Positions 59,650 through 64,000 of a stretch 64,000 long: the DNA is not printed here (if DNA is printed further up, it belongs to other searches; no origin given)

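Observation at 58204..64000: Giant ORF (over 1,870 codons, still open at the window end) for a secreted modular protein, missing from the supplied ORF track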

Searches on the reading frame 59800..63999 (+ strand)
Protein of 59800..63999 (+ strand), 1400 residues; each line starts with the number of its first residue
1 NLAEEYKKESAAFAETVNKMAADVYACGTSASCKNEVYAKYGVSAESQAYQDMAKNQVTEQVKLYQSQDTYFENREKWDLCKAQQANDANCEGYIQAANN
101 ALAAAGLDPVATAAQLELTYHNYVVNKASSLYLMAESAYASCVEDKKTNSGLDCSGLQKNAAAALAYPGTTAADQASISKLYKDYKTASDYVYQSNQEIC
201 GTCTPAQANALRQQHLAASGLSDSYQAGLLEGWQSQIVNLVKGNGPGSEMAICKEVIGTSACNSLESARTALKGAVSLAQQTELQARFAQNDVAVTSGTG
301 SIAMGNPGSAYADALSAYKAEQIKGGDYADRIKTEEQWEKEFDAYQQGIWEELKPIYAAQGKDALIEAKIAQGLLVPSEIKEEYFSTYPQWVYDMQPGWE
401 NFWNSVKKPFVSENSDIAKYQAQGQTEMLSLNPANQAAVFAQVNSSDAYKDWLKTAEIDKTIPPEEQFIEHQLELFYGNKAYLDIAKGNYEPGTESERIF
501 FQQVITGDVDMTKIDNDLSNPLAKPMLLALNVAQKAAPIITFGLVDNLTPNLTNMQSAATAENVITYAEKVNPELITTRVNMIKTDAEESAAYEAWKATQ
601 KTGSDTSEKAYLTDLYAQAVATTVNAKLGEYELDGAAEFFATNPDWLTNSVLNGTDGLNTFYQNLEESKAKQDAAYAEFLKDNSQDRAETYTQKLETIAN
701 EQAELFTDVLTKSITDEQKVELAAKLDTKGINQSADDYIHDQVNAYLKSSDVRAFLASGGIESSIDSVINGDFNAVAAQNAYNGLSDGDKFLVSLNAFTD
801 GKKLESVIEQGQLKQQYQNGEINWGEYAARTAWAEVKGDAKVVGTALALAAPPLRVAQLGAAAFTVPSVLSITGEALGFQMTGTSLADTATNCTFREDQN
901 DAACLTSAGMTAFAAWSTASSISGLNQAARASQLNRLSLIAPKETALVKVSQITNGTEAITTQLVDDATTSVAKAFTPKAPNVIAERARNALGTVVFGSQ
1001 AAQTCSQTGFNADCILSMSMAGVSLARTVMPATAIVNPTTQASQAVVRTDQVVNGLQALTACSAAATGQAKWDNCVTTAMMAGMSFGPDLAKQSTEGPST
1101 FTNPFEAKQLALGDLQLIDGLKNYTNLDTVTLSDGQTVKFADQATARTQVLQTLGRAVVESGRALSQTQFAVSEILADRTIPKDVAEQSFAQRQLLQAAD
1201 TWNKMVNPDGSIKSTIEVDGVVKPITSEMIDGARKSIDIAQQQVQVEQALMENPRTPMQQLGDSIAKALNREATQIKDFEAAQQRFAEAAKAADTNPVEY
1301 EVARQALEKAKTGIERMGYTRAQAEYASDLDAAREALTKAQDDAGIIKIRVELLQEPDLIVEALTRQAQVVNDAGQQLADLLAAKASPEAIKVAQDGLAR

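Call 10: find_homologous_proteins(query=window:59800-63999:+)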
Query window:59800-63999:+ (1400 aa): 2 proteins with E <= 0.001 among 8000 candidates.
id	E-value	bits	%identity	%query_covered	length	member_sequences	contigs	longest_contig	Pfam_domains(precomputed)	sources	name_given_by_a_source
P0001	0.0e+0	2126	71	94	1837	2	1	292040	-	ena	-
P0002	9.6e-59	218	38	21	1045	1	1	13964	-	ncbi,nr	ncbi:hypothetical protein KBC80_03835, partial [Candidatus Woesebacteria bacterium]|nr:hypothetical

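Call 12: find_encoding_contigs(protein=P0001, flank=10000)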
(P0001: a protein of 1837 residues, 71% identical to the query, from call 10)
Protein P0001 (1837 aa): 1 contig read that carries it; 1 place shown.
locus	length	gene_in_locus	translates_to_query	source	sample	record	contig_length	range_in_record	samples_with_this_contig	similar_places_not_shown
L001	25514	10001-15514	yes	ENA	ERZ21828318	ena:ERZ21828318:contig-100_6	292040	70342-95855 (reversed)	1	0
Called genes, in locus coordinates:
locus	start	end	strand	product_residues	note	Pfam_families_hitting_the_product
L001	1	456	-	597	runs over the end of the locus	PF02366:PMT, PF13231:PMT_2 (weak)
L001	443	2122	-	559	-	-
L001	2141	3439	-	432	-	PF00070:Pyr_redox (faint), PF00890:FAD_binding_2 (weak), PF01266:DAO, PF01593:Amino_oxidase, PF03486:HI0933_like (faint), PF07992:Pyr_redox_2 (faint), PF12831:FAD_oxidored (faint), PF13450:NAD_binding_8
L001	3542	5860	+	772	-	PF10060:DUF2298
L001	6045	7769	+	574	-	PF07497:Rho_RNA_bind, PF00006:ATP-synt_ab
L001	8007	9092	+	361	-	PF01476:LysM, PF23473:LysM3_LYK4_5 (weak), PF01476:LysM (weak), PF01551:Peptidase_M23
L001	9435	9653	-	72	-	-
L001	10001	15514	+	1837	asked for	-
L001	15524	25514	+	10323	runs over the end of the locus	-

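Call 15: find_encoding_contigs(protein=P0002, flank=10000)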
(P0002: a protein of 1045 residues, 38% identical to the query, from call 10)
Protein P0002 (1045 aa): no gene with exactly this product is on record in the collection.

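Call 18: search_protein_families(library=pfam, proteins=[L001:15515-25513:+], max_evalue=0.1)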
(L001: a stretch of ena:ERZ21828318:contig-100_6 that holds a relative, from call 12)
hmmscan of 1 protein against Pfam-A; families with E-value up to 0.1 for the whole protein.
L001:15515-25513:+ (3333 aa): 3 families
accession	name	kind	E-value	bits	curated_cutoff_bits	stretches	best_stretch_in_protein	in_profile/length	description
PF00498.31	FHA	-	4.9e-12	46.5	20.7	1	3030-3101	2-67/67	FHA domain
PF00270.35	DEAD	-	1.7e-05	25.1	26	1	256-364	9-110/167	DEAD/DEAH box helicase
PF04851.21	ResIII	-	0.00016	22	22.5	1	251-365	12-115/164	Type III restriction enzyme, res subunit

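Call 19: find_homologous_proteins(query=L001:15515-19999:+)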
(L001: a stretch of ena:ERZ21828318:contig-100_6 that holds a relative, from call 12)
Query L001:15515-19999:+ (1495 aa): 1 proteins with E <= 0.001 among 8000 candidates.
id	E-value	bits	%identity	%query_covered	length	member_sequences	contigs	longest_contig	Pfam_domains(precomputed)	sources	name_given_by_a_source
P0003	1.5e-215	737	50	50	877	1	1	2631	-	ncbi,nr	ncbi:DEAD/DEAH box helicase family protein, partial [Candidatus Gottesmanbacteria bacterium]|nr:DEAD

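Call 42: search_protein_representatives(protein=window:60400-63999:+)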
Query: 1200 residues. Proteins with E-value up to 0.001 (for the whole library): 24; up to 1e-10: 13; up to 1e-30: 8. The best 24 are listed.
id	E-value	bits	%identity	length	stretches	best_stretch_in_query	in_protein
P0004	0.0e+00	1279.9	99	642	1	228-823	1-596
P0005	2.7e-152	526.1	39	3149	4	721-1200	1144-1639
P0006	1.9e-136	473.6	47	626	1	639-1200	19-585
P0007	8.7e-126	438.3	35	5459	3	95-955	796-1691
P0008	6.1e-45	170.6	28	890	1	337-1126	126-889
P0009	1.9e-38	149.1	32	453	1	542-973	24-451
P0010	3.5e-37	145.0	33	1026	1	633-1182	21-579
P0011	6.5e-35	137.4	26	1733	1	150-1125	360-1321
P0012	7.1e-24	100.9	30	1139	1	387-833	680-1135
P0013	6.9e-23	97.6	29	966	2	190-457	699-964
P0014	1.8e-22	96.2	39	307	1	640-884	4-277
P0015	1.1e-12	63.8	42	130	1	802-897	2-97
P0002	9.3e-11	57.4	31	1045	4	101-182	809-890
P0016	2.5e-10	56.0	29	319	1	665-887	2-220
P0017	1.2e-09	53.8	26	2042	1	588-1156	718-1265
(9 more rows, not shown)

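Call 44: find_encoding_contigs(protein=P0007, flank=10000, max_places=3)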
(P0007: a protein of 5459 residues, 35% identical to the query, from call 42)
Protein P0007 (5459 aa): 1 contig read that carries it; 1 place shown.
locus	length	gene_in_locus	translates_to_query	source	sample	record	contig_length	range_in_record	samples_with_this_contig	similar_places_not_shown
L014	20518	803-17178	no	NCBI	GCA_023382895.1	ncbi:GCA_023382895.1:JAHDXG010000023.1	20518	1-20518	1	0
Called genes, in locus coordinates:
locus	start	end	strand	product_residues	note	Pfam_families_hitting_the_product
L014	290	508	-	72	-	-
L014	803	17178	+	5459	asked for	-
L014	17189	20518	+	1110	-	?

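Call 48: search_protein_families(library=pfam, proteins=[L014:803-11002:+, L014:11003-17158:+, L014:17189-20518:+, P0005], max_evalue=0.01)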
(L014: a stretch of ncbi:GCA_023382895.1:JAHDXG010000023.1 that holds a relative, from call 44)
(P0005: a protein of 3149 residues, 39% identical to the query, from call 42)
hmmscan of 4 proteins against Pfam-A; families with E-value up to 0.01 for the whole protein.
L014:803-11002:+ (3400 aa): 0 families

L014:11003-17158:+ (2052 aa): 1 family
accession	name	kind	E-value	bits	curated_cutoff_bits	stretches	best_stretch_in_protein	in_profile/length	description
PF17914.6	HopA1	-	2e-05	25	22.7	1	893-987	19-106/170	HopA1 effector protein family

L014:17189-20518:+ (1110 aa): 0 families

P0005 (3149 aa): 0 families
